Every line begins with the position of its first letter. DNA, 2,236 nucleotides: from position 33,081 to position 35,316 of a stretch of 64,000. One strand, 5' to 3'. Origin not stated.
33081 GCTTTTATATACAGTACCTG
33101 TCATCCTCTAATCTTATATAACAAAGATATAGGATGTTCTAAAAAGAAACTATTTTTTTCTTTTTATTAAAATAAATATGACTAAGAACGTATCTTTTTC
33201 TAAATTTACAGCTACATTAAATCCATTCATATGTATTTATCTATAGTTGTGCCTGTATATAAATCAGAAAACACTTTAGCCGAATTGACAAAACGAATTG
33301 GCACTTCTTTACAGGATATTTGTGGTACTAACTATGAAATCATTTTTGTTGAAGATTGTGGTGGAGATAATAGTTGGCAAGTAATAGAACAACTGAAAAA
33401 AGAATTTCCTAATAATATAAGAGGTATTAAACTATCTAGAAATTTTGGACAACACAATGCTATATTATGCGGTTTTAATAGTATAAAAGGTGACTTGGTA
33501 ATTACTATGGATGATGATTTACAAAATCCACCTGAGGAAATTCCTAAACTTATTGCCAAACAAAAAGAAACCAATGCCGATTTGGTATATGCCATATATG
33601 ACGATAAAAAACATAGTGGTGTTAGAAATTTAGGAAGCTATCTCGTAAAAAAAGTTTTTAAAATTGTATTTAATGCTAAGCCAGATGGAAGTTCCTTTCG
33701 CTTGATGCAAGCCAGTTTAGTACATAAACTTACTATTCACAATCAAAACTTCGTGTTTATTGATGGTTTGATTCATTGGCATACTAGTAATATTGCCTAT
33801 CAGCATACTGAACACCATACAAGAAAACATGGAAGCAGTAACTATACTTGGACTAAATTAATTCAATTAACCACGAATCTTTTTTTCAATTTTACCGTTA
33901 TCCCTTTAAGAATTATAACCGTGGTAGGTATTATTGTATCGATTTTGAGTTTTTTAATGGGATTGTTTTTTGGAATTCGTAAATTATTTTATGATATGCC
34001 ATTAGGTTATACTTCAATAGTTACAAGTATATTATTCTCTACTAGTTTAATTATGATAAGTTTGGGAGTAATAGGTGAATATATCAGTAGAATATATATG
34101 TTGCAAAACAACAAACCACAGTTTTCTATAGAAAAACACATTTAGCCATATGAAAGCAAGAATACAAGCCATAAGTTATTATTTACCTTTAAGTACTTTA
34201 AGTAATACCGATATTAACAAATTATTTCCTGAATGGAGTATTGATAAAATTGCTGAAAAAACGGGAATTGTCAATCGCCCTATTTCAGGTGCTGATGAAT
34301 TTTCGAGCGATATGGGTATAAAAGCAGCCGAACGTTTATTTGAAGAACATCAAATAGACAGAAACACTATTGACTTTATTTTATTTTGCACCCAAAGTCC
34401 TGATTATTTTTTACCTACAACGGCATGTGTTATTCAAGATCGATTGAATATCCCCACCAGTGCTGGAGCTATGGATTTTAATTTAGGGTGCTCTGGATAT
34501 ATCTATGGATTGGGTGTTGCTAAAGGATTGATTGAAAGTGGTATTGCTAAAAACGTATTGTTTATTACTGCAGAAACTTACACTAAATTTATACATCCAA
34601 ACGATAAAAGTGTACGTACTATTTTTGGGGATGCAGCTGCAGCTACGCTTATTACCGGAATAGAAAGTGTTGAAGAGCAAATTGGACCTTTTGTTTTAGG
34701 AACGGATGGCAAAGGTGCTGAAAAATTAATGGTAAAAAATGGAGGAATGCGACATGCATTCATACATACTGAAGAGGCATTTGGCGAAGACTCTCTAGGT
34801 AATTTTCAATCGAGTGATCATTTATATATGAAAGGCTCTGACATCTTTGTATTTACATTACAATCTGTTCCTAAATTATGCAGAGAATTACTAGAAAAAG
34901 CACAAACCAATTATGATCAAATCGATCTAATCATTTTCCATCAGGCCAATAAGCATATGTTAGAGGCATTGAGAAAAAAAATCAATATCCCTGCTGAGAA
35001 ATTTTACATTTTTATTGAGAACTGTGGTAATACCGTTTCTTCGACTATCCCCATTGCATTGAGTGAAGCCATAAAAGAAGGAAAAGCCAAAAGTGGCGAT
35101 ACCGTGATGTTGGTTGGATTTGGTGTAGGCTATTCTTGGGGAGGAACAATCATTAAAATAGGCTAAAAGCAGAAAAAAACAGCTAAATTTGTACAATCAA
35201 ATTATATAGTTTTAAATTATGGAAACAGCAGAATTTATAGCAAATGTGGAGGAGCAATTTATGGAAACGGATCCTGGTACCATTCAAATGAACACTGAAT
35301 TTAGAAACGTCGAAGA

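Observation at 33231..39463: Uncharacterised seven-gene operon: ArnC-like GT2, two KAS III, ACP, Rieske oxygenase, SDR and WecD-like GNAT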

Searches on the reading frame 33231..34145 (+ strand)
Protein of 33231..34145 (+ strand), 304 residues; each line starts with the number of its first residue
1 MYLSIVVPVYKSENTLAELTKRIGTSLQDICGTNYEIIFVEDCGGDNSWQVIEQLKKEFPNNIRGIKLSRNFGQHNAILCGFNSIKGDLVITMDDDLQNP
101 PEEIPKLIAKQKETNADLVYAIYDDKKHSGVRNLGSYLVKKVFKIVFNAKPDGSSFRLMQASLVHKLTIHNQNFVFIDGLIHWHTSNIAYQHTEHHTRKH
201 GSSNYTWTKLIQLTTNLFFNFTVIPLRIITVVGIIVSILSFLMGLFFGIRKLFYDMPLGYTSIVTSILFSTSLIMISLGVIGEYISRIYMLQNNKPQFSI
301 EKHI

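Call 3: search_protein_families(library=pfam, proteins=[window:33231-34145:+], max_evalue=0.01)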
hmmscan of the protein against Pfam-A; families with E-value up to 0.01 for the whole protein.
window:33231-34145:+ (304 aa): 2 families
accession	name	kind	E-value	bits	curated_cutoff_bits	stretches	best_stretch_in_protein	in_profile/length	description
PF00535.33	Glycos_transf_2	-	1.7e-26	93.6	23.3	1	4-136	1-128/168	Glycosyl transferase family 2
PF13641.12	Glyco_tranf_2_3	-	0.0046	17.4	27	1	4-107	4-107/230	Glycosyltransferase like family 2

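Call 4: search_protein_families(library=ncbifam, proteins=[window:33231-34145:+], max_evalue=0.01)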
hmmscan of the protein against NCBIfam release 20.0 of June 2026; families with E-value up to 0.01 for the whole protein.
window:33231-34145:+ (304 aa): 15 families
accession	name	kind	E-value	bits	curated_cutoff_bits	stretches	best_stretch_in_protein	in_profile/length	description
NF007986.1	PRK10714.1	equivalog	3.1e-51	174.3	529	1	3-302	8-310/316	undecaprenyl-phosphate 4-deoxy-4-formamido-L-arabinose transferase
NF047588.1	GlcsyltransPgfSStrep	equivalog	1.5e-42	145.9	500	1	1-302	1-304/308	glycosyltransferase PgfS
NF041875.1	EPS_EpsD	equivalog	8.9e-09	35.2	370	1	3-115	1-108/325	exopolysaccharide biosynthesis glycosyltransferase EpsD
NF007482.0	PRK10073.1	equivalog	1.2e-08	34.4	423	1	3-118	8-117/334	glycosyltransferase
TIGR03937.1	PgaC_IcaA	equivalog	5.9e-08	32.1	422.3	1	3-96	47-135/407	poly-beta-1,6-N-acetyl-D-glucosamine synthase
TIGR03111.1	glyc2_xrt_Gpos1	hypoth_equivalog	1.3e-07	30.8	363.95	1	3-115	51-159/439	TIGR03111 family XrtG-associated glycosyltransferase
NF047683.1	TeichurnBiosyTuaG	equivalog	2e-07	30.9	400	1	3-131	8-131/252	teichuronic acid biosynthesis protein TuaG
NF038302.1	EPS_HpsE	equivalog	5.7e-06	25.5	300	1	3-97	3-97/307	hormogonium polysaccharide biosynthesis glycosyltransferase HpsE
TIGR04182.1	glyco_TIGR04182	equivalog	4.7e-05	22.9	325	1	68-287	54-284/293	S-layer glycoprotein N-glycosyltransferase AglJ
NF053739.1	GlytfEpsEBac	equivalog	5.3e-05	22.3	450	1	3-108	3-104/265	glycosyltransferase EpsE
TIGR04242.1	nodulat_NodC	equivalog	0.0002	20.5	550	1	5-115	52-160/395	chitooligosaccharide synthase NodC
NF050050.1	ProtGlycPglI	equivalog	0.0011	18.4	500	1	2-116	3-113/306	GalNAc(5)-diNAcBac-PP-undecaprenol beta-1,3-glucosyltransferase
TIGR04283.1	glyco_like_mftF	equivalog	0.0017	18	182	1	3-59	1-53/221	TIGR04283 family arsenosugar biosynthesis glycosyltransferase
TIGR03965.1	mycofact_glyco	equivalog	0.0019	17.1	280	1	4-118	77-186/467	mycofactocin biosynthesis glycosyltransferase MftF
NF010496.0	PRK13915.1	equivalog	0.0021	17.2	262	1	3-124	33-156/307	glucosyl-3-phosphoglycerate synthase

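Call 43: search_solved_structures(query=window:33231-34142:+, max_evalue=0.00001, show_alignments=1)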
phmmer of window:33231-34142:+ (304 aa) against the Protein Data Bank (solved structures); distinct sequences matched with E-value up to 0.00001: 9.
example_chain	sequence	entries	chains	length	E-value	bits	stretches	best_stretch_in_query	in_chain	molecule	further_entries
9hwj_A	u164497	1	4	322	1.5e-44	155.7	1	3-302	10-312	Undecaprenyl-phosphate 4-deoxy-4-formamido-L-arabinose transferase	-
9bhc_C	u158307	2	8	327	8.8e-42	146.6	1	3-302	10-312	Undecaprenyl-phosphate 4-deoxy-4-formamido-L-arabinose transferase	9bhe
8vxh_A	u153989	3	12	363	1.2e-41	146.2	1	3-302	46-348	Undecaprenyl-phosphate 4-deoxy-4-formamido-L-arabinose transferase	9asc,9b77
9nye_A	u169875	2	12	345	6.2e-37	130.7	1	3-298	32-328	Glycosyltransferase sll0501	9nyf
5ekp_C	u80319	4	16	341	6.8e-37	130.6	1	3-298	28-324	Uncharacterized glycosyltransferase sll0501 | Glycosyltransferase sll0501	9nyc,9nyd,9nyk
5eke_A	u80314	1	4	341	9.2e-37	130.2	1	3-298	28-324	Uncharacterized glycosyltransferase sll0501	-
5mlz_A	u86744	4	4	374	2.1e-18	69.9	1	2-113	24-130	Dolichol monophosphate mannose synthase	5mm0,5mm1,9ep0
5tze_C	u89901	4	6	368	2.6e-06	30.2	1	2-103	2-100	Glycosyl transferase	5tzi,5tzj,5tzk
5tz8_A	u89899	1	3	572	5.7e-06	29.1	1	2-102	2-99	Glycosyl transferase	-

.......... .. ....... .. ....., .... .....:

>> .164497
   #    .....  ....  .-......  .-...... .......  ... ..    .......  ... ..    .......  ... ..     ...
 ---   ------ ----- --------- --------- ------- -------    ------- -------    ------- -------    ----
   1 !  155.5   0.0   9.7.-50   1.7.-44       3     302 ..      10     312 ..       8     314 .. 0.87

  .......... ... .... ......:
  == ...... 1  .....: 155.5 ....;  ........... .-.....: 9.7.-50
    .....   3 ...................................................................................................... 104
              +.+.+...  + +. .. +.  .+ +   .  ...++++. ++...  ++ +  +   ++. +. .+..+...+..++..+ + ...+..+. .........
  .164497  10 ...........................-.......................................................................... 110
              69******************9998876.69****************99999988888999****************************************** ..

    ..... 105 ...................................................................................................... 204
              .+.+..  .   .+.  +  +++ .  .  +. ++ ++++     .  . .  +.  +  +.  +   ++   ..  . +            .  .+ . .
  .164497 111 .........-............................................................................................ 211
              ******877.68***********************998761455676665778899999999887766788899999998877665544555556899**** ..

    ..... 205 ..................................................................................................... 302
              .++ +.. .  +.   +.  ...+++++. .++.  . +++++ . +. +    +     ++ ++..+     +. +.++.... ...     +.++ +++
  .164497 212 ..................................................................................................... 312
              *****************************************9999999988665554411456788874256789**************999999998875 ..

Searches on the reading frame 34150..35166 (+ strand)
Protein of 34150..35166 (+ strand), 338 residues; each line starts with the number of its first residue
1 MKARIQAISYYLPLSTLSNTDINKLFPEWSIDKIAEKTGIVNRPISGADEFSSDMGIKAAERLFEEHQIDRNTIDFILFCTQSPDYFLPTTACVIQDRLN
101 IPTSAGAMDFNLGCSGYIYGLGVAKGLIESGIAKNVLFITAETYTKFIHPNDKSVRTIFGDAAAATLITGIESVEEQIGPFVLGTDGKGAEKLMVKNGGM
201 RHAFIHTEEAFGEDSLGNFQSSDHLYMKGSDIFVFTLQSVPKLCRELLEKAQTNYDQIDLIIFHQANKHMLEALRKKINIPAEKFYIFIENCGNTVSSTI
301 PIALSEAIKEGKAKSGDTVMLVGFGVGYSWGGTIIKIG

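Call 3: search_protein_families(library=pfam, proteins=[window:34150-35166:+], max_evalue=0.01)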
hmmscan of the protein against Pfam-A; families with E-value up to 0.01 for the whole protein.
window:34150-35166:+ (338 aa): 3 families
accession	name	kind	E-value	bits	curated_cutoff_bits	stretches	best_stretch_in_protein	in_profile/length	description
PF08541.16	ACP_syn_III_C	-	1.1e-32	112.5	26.6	1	248-337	1-90/90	3-Oxoacyl-[acyl-carrier-protein (ACP)] synthase III C terminal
PF08545.16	ACP_syn_III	-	4.9e-22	78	24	1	108-187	1-80/80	3-Oxoacyl-[acyl-carrier-protein (ACP)] synthase III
PF00195.25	Chal_sti_synt_N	-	9.8e-07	28.9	27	1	53-168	100-221/225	Chalcone and stilbene synthases, N-terminal domain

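Call 4: search_protein_families(library=ncbifam, proteins=[window:34150-35166:+], max_evalue=0.01)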
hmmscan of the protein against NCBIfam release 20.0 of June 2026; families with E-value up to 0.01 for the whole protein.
window:34150-35166:+ (338 aa): 14 families
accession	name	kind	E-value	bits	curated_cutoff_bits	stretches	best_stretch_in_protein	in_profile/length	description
NF006829.0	PRK09352.1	subfamily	3.1e-86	289.3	249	1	1-337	3-321/322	beta-ketoacyl-ACP synthase 3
TIGR00747.1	fabH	subfamily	1e-79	267.9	292.1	1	1-336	1-321/322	beta-ketoacyl-ACP synthase III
NF009519.0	PRK12880.1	equivalog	1e-59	202.6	436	1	32-335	40-336/353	beta-ketoacyl-ACP synthase III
NF005541.0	PRK07204.1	equivalog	4.5e-48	164.3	402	1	3-335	5-327/329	beta-ketoacyl-ACP synthase III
NF004623.0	PRK05963.1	equivalog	6.3e-48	163.7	437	1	3-336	6-327/328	beta-ketoacyl-ACP synthase III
NF005308.0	PRK06840.1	equivalog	5.8e-39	134.1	315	1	2-337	4-335/339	3-oxoacyl-ACP synthase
NF005703.0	PRK07515.1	equivalog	1.5e-31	109.6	304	1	52-336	96-371/373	beta-ketoacyl-ACP synthase III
NF006720.0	PRK09258.1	equivalog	7.1e-29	101.2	285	1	4-327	7-328/338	3-oxoacyl-ACP synthase III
NF003274.0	PRK04262.1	equivalog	2.4e-28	99.1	244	2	5-170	5-165/347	hydroxymethylglutaryl-CoA synthase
TIGR00748.1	HMG_CoA_syn_Arc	equivalog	1.7e-20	73.5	353.35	2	8-173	7-168/345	hydroxymethylglutaryl-CoA synthase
NF005293.2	PRK06816.1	subfamily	3.6e-12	46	450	1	241-321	275-360/378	StlD/DarB family beta-ketosynthase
NF053539.1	resorcinol_DarB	exception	2.8e-11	43.1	550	1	243-322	276-360/377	dialkylresorcinol biosynthesis protein DarB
TIGR01835.1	HMG-CoA-S_prok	equivalog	1.2e-06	27.6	360.35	1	5-143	3-138/382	hydroxymethylglutaryl-CoA synthase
NF042429.2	DHPHCoAsyn_DpgA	equivalog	3e-05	23.1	425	1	52-328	70-341/350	3,5-dihydroxyphenylacetyl-CoA synthase DpgA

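Call 17: search_solved_structures(query=window:34150-35163:+, max_evalue=0.00001)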
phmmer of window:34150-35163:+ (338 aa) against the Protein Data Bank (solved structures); distinct sequences matched with E-value up to 0.00001: 66 (the best 60 are shown).
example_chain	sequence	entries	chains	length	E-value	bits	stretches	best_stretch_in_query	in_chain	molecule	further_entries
3gwa_A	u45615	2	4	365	2.9e-105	355.3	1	3-335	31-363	3-oxoacyl-(Acyl-carrier-protein) synthase III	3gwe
4efi_A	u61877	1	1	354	4.3e-58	200.2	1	3-338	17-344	3-oxoacyl-(Acyl-carrier protein) synthase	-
8vd9_A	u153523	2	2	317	5.5e-57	196.6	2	2-195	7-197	Beta-ketoacyl-[acyl-carrier-protein] synthase III 1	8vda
2ebd_A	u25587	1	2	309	2.4e-56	194.5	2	219-336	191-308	3-oxoacyl-[acyl-carrier-protein] synthase 3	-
1ub7_A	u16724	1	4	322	7.6e-54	186.3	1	5-335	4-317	3-oxoacyl-[acyl-carrier protein] synthase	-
4ryb_A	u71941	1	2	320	3.9e-51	177.4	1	3-335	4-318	3-oxoacyl-[acyl-carrier-protein] synthase 3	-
8vdb_A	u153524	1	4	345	9.8e-51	176.1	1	2-338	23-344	Beta-ketoacyl-[acyl-carrier-protein] synthase III 2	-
4dfe_A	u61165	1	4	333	1.2e-49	172.5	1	3-336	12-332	3-oxoacyl-[acyl-carrier-protein] synthase 3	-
4nhd_A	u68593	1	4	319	1.1e-45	159.4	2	3-170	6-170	3-oxoacyl-[acyl-carrier-protein] synthase 3 protein 1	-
1zow_A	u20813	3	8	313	2.5e-44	155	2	223-338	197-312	3-oxoacyl-[acyl-carrier-protein] synthase III | 3-oxoacyl-[acyl-carrier-protein] synthase 3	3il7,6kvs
4ylt_A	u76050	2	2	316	1e-43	153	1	4-336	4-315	3-oxoacyl-[acyl-carrier-protein] synthase 3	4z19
1ebl_A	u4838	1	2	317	8.4e-43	150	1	4-336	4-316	BETA-KETOACYL-ACP SYNTHASE III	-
5bqs_A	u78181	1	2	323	1.1e-42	149.6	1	3-335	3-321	3-oxoacyl-[acyl-carrier-protein] synthase 3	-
1hn9_A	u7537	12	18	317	1.2e-42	149.5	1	4-336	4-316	BETA-KETOACYL-ACYL CARRIER PROTEIN SYNTHASE III | 3-oxoacyl-[acyl-carrier-protein] synthase III | 3-oxoacyl-[acyl-carrier-protein] synthase 3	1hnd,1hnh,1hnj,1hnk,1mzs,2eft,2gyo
6x7r_A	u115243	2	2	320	1.2e-42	149.5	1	4-336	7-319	3-oxoacyl-[acyl-carrier-protein] synthase 3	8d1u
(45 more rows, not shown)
